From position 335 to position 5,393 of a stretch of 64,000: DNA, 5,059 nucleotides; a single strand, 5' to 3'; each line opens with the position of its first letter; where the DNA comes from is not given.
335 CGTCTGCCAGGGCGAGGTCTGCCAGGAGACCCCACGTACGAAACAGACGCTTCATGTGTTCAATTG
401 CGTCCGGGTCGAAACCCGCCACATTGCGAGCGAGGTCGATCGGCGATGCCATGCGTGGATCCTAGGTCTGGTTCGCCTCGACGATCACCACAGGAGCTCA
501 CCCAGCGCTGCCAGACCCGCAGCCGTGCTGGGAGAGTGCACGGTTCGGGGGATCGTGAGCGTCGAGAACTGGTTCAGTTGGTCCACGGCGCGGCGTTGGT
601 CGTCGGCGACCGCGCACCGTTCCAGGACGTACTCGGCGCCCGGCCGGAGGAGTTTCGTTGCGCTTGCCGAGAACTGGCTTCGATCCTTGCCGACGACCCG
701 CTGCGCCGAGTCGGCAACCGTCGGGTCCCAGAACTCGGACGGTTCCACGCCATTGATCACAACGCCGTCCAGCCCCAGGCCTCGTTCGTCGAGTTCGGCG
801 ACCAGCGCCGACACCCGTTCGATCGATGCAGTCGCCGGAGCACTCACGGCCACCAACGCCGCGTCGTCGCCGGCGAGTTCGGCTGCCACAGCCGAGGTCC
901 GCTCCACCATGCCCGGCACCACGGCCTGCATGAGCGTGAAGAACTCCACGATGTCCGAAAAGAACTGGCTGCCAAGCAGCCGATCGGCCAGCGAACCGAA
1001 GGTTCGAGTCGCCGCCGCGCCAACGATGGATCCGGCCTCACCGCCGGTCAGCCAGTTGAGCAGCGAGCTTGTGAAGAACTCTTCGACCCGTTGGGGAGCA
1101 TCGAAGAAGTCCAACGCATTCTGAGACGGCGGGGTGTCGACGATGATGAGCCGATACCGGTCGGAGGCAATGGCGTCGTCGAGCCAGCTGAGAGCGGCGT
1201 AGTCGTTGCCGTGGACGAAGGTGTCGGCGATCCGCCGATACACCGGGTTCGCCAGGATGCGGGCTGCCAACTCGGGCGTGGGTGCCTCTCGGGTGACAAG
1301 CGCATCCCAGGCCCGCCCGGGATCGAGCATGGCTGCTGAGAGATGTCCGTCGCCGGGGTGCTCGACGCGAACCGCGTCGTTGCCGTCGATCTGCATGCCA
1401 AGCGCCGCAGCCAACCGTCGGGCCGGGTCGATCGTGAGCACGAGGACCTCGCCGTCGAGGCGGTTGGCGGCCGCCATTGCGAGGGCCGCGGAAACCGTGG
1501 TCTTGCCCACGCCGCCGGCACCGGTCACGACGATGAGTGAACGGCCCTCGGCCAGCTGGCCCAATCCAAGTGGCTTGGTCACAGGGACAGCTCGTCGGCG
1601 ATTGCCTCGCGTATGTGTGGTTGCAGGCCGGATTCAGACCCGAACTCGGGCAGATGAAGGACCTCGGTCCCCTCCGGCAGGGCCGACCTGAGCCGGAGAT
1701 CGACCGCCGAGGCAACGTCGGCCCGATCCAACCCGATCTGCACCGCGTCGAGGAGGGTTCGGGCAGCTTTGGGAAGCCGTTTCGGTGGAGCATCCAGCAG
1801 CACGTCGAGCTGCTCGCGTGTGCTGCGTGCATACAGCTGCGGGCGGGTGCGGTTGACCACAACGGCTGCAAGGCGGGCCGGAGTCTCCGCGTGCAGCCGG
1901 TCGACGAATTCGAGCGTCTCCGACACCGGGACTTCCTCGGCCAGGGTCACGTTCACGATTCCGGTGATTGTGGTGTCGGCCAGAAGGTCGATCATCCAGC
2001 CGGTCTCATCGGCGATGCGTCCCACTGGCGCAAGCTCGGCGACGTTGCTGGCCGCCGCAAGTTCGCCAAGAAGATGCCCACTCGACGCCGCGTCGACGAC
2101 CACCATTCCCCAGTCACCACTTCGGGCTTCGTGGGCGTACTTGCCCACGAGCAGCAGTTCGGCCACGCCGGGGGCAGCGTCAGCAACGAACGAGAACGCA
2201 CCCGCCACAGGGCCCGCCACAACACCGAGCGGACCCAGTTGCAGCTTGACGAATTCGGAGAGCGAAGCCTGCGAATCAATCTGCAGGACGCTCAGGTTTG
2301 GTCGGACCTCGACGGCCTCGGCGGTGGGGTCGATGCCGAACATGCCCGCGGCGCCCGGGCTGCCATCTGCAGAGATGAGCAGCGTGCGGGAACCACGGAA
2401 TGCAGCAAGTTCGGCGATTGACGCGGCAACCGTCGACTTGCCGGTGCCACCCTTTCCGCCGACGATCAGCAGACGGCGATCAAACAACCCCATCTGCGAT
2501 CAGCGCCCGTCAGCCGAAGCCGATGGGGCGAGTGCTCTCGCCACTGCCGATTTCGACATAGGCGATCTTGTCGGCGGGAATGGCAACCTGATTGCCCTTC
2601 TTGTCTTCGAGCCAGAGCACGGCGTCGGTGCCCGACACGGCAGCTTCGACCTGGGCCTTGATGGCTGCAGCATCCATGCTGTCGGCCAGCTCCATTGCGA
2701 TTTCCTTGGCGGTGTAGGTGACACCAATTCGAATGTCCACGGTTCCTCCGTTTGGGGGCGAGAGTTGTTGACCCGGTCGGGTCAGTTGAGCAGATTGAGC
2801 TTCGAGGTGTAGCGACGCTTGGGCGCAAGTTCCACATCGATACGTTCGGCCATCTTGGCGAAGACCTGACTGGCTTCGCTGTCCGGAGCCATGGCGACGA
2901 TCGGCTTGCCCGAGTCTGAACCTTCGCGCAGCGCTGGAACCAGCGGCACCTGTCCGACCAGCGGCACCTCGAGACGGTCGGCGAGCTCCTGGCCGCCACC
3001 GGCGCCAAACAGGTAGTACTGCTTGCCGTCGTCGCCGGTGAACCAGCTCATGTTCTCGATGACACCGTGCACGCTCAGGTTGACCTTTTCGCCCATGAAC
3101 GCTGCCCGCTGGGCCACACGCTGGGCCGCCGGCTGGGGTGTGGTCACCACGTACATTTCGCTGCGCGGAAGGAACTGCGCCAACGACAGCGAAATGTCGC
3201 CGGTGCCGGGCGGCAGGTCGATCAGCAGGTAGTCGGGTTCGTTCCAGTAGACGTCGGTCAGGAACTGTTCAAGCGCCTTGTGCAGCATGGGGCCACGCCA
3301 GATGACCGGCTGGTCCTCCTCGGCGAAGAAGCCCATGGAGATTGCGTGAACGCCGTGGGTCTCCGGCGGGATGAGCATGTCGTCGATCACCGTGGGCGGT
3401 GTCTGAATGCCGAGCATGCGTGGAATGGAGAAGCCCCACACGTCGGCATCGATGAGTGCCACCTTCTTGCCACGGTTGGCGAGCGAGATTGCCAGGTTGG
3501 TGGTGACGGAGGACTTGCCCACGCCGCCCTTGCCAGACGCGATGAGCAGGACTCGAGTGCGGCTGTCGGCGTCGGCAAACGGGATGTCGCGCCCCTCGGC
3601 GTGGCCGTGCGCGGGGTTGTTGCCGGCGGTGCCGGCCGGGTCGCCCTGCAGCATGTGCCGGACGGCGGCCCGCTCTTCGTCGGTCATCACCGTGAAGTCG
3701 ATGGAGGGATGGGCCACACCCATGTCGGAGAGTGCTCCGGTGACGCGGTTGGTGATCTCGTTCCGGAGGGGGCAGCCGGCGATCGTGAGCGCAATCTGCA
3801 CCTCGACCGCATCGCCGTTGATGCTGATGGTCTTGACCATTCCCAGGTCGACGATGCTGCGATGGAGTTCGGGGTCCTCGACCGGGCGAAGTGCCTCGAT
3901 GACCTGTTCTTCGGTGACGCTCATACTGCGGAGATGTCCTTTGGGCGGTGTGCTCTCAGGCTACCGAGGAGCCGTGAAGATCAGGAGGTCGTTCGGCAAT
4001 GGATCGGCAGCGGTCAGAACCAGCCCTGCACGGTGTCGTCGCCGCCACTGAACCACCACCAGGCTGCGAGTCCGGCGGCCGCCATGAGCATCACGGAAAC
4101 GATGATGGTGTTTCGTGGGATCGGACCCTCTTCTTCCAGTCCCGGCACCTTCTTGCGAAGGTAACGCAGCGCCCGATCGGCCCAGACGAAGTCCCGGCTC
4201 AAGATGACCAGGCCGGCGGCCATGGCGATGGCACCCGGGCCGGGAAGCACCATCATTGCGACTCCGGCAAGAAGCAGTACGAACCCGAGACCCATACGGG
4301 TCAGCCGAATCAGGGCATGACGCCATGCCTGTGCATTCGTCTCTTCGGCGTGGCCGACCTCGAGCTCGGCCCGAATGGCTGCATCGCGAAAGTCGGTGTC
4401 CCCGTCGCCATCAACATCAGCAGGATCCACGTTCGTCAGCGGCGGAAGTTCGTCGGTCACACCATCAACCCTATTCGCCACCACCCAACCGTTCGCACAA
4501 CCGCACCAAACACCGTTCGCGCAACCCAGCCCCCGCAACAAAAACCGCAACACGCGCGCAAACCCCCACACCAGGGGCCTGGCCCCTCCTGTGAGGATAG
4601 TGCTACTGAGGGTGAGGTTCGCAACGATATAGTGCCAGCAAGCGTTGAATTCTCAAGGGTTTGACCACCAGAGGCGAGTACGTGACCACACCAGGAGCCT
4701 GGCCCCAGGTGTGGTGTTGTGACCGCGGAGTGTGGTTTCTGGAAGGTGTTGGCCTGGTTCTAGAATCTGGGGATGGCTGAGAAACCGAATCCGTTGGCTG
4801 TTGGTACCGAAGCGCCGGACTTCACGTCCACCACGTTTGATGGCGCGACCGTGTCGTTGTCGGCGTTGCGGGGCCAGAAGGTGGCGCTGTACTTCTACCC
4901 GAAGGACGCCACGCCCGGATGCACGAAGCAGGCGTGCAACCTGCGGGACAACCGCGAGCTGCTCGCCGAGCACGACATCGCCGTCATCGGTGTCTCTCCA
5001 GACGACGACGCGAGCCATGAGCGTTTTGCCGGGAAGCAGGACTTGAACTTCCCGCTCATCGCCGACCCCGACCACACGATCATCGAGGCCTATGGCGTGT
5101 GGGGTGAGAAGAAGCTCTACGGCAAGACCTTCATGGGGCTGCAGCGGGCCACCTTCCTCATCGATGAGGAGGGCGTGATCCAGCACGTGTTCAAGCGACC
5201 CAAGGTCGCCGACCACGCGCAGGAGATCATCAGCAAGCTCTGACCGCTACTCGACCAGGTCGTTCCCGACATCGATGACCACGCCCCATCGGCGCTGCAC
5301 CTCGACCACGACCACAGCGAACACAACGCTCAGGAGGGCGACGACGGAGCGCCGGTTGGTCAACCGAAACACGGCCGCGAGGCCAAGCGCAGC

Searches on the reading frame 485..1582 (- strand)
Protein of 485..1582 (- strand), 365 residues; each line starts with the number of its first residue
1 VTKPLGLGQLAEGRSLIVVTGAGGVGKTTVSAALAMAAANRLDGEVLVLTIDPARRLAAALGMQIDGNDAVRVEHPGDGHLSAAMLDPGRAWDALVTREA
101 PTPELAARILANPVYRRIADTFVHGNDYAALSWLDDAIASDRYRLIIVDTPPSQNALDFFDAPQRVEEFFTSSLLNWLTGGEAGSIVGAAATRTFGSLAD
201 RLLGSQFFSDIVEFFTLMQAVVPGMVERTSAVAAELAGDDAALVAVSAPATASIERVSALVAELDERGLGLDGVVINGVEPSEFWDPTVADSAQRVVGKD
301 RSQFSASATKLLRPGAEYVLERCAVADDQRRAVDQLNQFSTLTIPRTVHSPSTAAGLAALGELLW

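Call 22: search_protein_families(library=pfam, proteins=[window:485-1582:-], max_evalue=0.00001)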
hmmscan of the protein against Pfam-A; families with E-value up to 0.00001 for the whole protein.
window:485-1582:- (365 aa): 3 families
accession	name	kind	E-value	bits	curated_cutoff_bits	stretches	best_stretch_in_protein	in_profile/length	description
PF02374.21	ArsA_ATPase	-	3.8e-19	69.5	24.3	1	16-283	3-249/305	Anion-transporting ATPase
PF01656.29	CbiA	-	3e-09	37.3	25.4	1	17-282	2-86/125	CobQ/CobB/MinD/ParA nucleotide binding domain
PF13614.12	AAA_31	-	2.1e-07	31.5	27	1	18-157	6-132/177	AAA domain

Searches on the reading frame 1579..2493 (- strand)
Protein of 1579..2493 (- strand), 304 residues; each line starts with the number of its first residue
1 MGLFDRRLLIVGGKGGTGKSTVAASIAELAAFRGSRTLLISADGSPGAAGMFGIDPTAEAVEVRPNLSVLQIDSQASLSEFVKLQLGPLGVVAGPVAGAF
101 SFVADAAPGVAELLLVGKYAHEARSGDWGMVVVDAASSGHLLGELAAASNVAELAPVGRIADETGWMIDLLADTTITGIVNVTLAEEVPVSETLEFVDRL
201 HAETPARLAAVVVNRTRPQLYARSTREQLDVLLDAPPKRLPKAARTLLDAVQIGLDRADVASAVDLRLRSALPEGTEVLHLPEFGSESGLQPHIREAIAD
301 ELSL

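Call 22: search_protein_families(library=pfam, proteins=[window:1579-2493:-], max_evalue=0.00001)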
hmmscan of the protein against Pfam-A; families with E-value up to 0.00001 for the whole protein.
window:1579-2493:- (304 aa): 2 families
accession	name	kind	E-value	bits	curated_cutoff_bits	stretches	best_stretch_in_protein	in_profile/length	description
PF02374.21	ArsA_ATPase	-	6.8e-21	75.2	24.3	1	7-148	2-145/305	Anion-transporting ATPase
PF01656.29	CbiA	-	2.3e-09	37.7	25.4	1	9-232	2-99/125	CobQ/CobB/MinD/ParA nucleotide binding domain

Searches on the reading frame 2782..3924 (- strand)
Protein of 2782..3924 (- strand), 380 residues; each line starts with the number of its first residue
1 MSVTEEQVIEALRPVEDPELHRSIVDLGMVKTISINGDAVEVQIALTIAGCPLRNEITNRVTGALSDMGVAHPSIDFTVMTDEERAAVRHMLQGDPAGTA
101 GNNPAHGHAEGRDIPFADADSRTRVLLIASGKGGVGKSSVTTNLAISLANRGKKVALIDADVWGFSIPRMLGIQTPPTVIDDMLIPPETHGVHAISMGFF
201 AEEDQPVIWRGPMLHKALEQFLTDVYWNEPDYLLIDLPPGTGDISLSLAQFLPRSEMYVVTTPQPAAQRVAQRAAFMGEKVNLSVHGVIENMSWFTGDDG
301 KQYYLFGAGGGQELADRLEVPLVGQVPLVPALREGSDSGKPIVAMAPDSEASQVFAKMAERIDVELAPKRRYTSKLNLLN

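Call 22: search_protein_families(library=pfam, proteins=[window:2782-3924:-], max_evalue=0.00001)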
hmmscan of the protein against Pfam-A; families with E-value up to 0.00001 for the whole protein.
window:2782-3924:- (380 aa): 7 families
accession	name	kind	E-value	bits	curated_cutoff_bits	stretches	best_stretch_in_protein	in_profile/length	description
PF10609.15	ParA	-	8.2e-88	294.4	27.1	1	124-362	4-245/246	NUBPL iron-transfer P-loop NTPase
PF01883.24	FeS_assembly_P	-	3.7e-17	62.8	23.5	1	5-67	1-63/73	Iron-sulfur cluster assembly protein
PF01656.29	CbiA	-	5.2e-13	49.5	25.4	1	127-280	2-68/125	CobQ/CobB/MinD/ParA nucleotide binding domain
PF00142.24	Fer4_NifH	-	1.9e-10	41.1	25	1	130-182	6-58/271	4Fe-4S iron sulfur cluster binding proteins, NifH/frxC family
PF13614.12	AAA_31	-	8.9e-10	39.2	27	1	124-162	2-40/177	AAA domain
PF02374.21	ArsA_ATPase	-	6.1e-06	26.1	24.3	0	127-161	4-38/305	Anion-transporting ATPase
PF09140.17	MipZ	-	6.4e-06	26.1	20.7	0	125-174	2-51/262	ATPase MipZ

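Call 46: find_homologous_proteins(query=window:2782-3924:-, max_evalue=1e-30)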
Query window:2782-3924:- (380 aa): 8000 proteins with E <= 1e-30 among 8000 candidates; the best 120 are listed.
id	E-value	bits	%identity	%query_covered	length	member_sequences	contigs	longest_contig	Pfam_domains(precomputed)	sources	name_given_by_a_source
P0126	8.0e-251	850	100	100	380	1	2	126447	PF00142.25,PF10609.16,PF01656.30,PF01883.25,PF13614.13,PF09140.18,PF02374.22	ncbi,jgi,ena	jgi:ATP-binding protein involved in chromosome partitioning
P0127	8.0e-242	820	96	100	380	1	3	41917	PF00142.25,PF10609.16,PF01656.30,PF01883.25,PF13614.13,PF09140.18,PF02374.22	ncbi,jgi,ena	-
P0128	3.4e-241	818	96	100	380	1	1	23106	PF00142.25,PF10609.16,PF01656.30,PF01883.25,PF13614.13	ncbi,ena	-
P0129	3.8e-239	811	95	100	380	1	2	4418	PF00142.25,PF10609.16,PF01656.30,PF01883.25,PF13614.13,PF09140.18,PF02374.22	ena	-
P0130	6.6e-239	810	95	100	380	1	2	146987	PF00142.25,PF10609.16,PF01656.30,PF01883.25,PF13614.13,PF09140.18,PF02374.22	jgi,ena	jgi:ATP-binding protein involved in chromosome partitioning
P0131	6.7e-239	810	95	100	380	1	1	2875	PF00142.25,PF10609.16,PF01656.30,PF01883.25,PF13614.13,PF09140.18,PF02374.22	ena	-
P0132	2.3e-238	809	94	100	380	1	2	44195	PF00142.25,PF10609.16,PF01656.30,PF01883.25,PF13614.13,PF09140.18,PF02374.22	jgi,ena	-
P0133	2.5e-238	809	95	100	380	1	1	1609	PF00142.25,PF10609.16,PF01656.30,PF01883.25,PF13614.13,PF09140.18,PF02374.22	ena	-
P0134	5.7e-227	771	91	99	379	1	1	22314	PF00142.25,PF10609.16,PF01656.30,PF01883.25,PF13614.13,PF02374.22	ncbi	ncbi:MAG: Mrp/NBP35 family ATP-binding protein [Acidimicrobiales bacterium]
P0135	7.5e-223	758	88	100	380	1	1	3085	PF00142.25,PF10609.16,PF01656.30,PF01883.25,PF13614.13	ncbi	-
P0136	6.2e-221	751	88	100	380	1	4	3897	PF00142.25,PF10609.16,PF01656.30,PF01883.25,PF13614.13,PF09140.18,PF02374.22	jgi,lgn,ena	-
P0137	1.8e-220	750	87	100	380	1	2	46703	PF00142.25,PF10609.16,PF01656.30,PF01883.25,PF13614.13,PF09140.18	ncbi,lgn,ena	-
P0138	1.8e-220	750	87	100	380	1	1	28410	PF00142.25,PF10609.16,PF01656.30,PF01883.25,PF13614.13,PF09140.18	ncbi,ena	-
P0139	2.3e-220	749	88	100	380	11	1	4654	PF00142.25,PF10609.16,PF01656.30,PF01883.25,PF13614.13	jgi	-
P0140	2.6e-220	749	88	100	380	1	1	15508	PF00142.25,PF10609.16,PF01656.30,PF01883.25,PF13614.13,PF09140.18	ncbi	-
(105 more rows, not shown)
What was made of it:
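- Mrp, 25 kb away, gives the same taxon and lies on the same relatives' contigs (call 46).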

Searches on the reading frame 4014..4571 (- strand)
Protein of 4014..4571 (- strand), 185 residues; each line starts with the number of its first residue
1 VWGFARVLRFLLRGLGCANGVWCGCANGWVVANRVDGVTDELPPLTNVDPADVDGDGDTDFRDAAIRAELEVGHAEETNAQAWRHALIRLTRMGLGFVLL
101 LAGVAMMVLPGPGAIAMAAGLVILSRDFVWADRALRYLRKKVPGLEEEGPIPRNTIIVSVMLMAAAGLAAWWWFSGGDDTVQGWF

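Call 22: search_protein_families(library=pfam, proteins=[window:4014-4571:-], max_evalue=0.00001)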
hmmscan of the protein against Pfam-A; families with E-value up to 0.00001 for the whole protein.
window:4014-4571:- (185 aa): 1 family
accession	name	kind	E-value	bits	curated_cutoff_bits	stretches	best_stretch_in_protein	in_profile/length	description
PF09656.15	PGPGW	-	2.1e-14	53.2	23.3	1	95-140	7-52/53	Putative transmembrane protein (PGPGW)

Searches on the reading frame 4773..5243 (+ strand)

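Call 22: search_protein_families(library=pfam, proteins=[window:4773-5243:+], max_evalue=0.00001)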
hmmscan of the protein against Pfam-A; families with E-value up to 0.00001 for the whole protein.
window:4773-5243:+ (156 aa): 2 families
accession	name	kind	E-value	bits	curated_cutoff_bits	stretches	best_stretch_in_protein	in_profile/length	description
PF00578.27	AhpC-TSA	-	3.4e-40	137.3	26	1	10-138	1-123/124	AhpC/TSA family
PF08534.16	Redoxin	-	3.9e-27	95.3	26.6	1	10-145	2-137/148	Redoxin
